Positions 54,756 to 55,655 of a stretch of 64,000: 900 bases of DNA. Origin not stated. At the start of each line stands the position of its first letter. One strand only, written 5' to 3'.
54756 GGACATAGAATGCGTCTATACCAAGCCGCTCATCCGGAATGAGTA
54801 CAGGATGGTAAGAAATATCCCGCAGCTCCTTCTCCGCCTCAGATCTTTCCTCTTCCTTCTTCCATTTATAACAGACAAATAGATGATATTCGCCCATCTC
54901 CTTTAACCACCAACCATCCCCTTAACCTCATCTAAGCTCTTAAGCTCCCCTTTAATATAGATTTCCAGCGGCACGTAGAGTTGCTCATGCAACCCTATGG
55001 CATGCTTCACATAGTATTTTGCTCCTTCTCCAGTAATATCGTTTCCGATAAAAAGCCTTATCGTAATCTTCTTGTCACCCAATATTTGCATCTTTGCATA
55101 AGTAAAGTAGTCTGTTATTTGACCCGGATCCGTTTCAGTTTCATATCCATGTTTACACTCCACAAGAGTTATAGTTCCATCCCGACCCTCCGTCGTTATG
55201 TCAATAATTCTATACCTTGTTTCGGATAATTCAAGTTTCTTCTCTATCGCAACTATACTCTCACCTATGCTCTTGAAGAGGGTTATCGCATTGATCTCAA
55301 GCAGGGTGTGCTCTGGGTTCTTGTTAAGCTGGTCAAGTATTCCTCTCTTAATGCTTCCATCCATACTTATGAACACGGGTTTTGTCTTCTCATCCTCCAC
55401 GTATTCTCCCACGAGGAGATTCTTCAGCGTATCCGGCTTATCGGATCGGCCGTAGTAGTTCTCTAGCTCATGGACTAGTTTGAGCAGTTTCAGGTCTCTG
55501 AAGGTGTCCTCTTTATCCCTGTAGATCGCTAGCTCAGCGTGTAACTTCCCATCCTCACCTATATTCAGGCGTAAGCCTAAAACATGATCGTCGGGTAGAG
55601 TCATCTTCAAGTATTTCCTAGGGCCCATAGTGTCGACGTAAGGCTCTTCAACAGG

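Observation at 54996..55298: Complete PD-(D/E)xK + QxxxY motif set at the extreme C-terminus of the 1820-aa protein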

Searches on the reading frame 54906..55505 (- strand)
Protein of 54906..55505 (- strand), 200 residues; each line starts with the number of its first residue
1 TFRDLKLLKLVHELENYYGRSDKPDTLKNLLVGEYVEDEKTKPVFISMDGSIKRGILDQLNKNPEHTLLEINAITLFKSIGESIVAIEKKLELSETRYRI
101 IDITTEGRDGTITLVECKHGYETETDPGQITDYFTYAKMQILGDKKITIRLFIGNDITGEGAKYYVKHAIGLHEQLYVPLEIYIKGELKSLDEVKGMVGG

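Call 8: search_protein_families(library=pfam, proteins=[window:54906-55505:-], max_evalue=10)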
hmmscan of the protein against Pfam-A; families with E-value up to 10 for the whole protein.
window:54906-55505:- (200 aa): 0 families

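Call 27: search_solved_structures(query=A1, max_evalue=10, show_alignments=3)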
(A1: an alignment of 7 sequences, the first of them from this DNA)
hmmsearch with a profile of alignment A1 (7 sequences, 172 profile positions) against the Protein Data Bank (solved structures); distinct sequences matched with E-value up to 10: 5.
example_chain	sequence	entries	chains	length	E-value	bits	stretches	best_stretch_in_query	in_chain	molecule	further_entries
9iac_A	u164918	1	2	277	0.0014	22.1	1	28-144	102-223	Similar to tr|Q3MCC8|Q3MCC8_ANAVT Hypothetical protein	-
2vld_A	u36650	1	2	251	0.057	16.8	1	73-140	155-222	Endonuclease NucS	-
9iab_A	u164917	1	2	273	0.4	14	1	32-115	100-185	PD-(D/E)XK endonuclease-like domain-containing protein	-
5gke_A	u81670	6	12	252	0.75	13.2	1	82-140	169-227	Endonuclease EndoMS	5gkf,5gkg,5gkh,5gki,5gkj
3vk5_A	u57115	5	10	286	0.88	12.9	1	102-136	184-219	MoeO5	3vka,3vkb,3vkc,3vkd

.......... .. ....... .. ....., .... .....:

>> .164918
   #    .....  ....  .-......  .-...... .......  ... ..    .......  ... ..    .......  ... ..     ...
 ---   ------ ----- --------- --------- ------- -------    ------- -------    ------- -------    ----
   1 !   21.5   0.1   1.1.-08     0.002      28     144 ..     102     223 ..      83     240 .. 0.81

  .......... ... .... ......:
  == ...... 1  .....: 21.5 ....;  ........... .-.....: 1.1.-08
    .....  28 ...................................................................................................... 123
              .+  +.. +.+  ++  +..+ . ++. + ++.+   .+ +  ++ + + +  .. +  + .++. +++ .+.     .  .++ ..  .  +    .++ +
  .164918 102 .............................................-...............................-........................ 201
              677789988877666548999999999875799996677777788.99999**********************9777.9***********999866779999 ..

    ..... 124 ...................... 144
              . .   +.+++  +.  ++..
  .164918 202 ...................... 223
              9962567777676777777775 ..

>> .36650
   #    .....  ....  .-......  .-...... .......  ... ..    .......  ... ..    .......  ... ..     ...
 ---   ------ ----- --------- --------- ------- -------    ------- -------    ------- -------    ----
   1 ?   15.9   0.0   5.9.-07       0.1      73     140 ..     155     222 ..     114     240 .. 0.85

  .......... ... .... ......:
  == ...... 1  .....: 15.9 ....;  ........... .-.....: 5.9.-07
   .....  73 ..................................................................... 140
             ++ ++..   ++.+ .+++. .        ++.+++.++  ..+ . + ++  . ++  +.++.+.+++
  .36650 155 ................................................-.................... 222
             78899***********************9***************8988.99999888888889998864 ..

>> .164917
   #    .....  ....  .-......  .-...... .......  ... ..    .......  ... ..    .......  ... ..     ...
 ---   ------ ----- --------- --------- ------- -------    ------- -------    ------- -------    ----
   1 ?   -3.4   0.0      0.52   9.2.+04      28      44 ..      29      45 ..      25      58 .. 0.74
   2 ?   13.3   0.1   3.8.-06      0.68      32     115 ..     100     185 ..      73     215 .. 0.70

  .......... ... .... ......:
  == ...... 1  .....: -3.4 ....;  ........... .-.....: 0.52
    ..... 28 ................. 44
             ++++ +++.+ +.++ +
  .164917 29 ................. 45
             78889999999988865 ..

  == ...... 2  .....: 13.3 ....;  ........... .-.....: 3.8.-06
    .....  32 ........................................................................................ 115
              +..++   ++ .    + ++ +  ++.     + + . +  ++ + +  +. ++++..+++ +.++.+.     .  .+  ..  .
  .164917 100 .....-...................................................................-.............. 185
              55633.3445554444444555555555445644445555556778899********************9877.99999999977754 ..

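Call 34: predict_structure(alignment_id=A1)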
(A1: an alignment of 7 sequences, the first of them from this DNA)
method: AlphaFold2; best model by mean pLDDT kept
length: 175 residues; sequences in the alignment: 7
mean_pLDDT: 90.5   pTM: 0.82
mean pLDDT of the five models: 90.5, 90.2, 89.0, 88.5, 87.4
residues with pLDDT >= 90: 114; 70-90: 57; 50-70: 4; < 50: 0
segments of 3 or more residues with pLDDT < 50: none
pLDDT, mean of each block of 10 residues (from residue 1): 75 84 78 82 90 95 91 94 97 88 93 93 97 93 97 97 97 84
secondary structure, 60 per line:
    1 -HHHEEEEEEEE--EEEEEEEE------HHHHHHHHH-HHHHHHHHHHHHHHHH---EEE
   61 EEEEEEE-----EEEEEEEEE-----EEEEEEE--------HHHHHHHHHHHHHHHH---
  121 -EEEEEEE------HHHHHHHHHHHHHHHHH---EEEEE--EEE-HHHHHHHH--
elements in order: E5-12 E15-22 H29-37 H39-54 E58-67 E73-81 E87-93 H102-117 E122-128 H135-151 E155-159 E162-164 H166-173

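Call 36: search_protein_representatives(alignment_id=A1)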
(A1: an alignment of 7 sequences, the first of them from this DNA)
Query: 7 sequences, 172 profile positions. Proteins with E-value up to 0.001 (for the whole library): 32; up to 1e-10: 20; up to 1e-30: 9. The best 32 are listed.
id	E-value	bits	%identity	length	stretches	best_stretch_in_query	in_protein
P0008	3.1e-62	226.1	-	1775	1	2-172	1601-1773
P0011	3.2e-55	203.2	-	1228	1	1-172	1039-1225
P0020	1.1e-53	198.2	-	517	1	3-172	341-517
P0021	1.1e-50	188.4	-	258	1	3-172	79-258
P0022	1.6e-44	168.4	-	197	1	1-160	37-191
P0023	1.6e-40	155.4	-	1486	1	2-158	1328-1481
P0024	2.4e-38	148.3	-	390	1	2-172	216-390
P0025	4.4e-37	144.2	-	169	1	7-170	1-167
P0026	1.6e-35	139.1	-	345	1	3-172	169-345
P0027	4.5e-25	105.1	-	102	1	75-172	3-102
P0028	1.3e-22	97.0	-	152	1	10-135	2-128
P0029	3.4e-20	89.2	-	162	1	2-98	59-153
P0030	6.4e-20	88.3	-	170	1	21-172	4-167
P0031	2.6e-19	86.3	-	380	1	2-115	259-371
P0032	3.3e-16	76.2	-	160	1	2-158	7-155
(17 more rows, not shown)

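Call 38: fold_search(model_id=the predicted structure, library=pdb)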
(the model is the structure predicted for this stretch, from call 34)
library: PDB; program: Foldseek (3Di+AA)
matches with E <= 10: 1076; with E <= 0.001: 4
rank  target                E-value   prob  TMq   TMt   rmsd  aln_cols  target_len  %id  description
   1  5gke_A                1.9e-04  1.00  0.39  0.30  13.1       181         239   13  Structure of EndoMS-dsDNA1 complex (released 2016-11-02)
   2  2vld_A                2.3e-04  1.00  0.40  0.32   7.6       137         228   16  crystal structure of a repair endonuclease from Pyrococcus abyssi (released 2009-05-19)
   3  2vld_B                9.1e-04  1.00  0.40  0.32  11.8       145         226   15  crystal structure of a repair endonuclease from Pyrococcus abyssi (released 2009-05-19)
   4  2p14                  9.1e-04  1.00  0.39  0.37   9.3       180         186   14  Crystal structure of small subunit (R.BspD6I2) of the heterodimeric restriction endonuclease R.BspD6I (released 2008-03-11)
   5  9iab_B                1.5e-03  0.96  0.32  0.23  11.4       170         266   14  Structure of the Argonaute-associated Cas4 family protein 1 (ACE1) from Chroococcidiopsis thermalis (CtACE1) (released 2025-04-23)
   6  9iab_A                2.0e-03  0.95  0.32  0.23  11.3       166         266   16  Structure of the Argonaute-associated Cas4 family protein 1 (ACE1) from Chroococcidiopsis thermalis (CtACE1) (released 2025-04-23)
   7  5gkj_B                2.9e-03  0.96  0.32  0.26  16.6       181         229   14  Structure of EndoMS in apo form (released 2016-11-02)
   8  2okf_A                3.3e-03  1.00  0.44  0.56   4.7       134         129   11  CRYSTAL STRUCTURE OF A FDXN ELEMENT EXCISION CONTROLLING FACTOR PROTEIN (AVA_3312) FROM ANABAENA VARIABILIS AT 1.60 A  (released 2007-01-30)
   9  9iac_A                3.9e-03  0.93  0.31  0.22  11.7       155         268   14  Structure of the Argonaute-associated Cas4 family protein 1 (ACE1) from Microcystis aeruginosa (MaACE1) (released 2025-04-23)
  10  9iac_B                3.9e-03  0.87  0.28  0.20  12.3       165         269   13  Structure of the Argonaute-associated Cas4 family protein 1 (ACE1) from Microcystis aeruginosa (MaACE1) (released 2025-04-23)
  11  4dap                  4.4e-03  0.97  0.38  0.31   8.9       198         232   12  The structure of Escherichia coli SfsA (released 2013-08-14)
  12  6xl1_A                6.4e-03  0.99  0.31  0.17   5.4       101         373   11  crystal structure of cA4-activated Card1(D294N) (released 2020-12-30)
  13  5gkj_A                9.8e-03  0.77  0.28  0.24  17.4       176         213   15  Structure of EndoMS in apo form (released 2016-11-02)
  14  9ibq_A                1.6e-02  0.90  0.43  0.29  10.8       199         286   12  Structure of BstEII with DNA substrate (released 2026-03-04)
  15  2ph7_A                2.6e-02  0.87  0.40  0.34   9.9       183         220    5  Crystal structure of AF2093 from Archaeoglobus fulgidus (released 2007-05-08)
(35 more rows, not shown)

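Call 54: search_protein_families(library=padloc, proteins=[window:54906-55445:-], max_evalue=1)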
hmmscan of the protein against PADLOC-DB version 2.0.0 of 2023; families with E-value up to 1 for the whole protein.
window:54906-55445:- (180 aa): 0 families
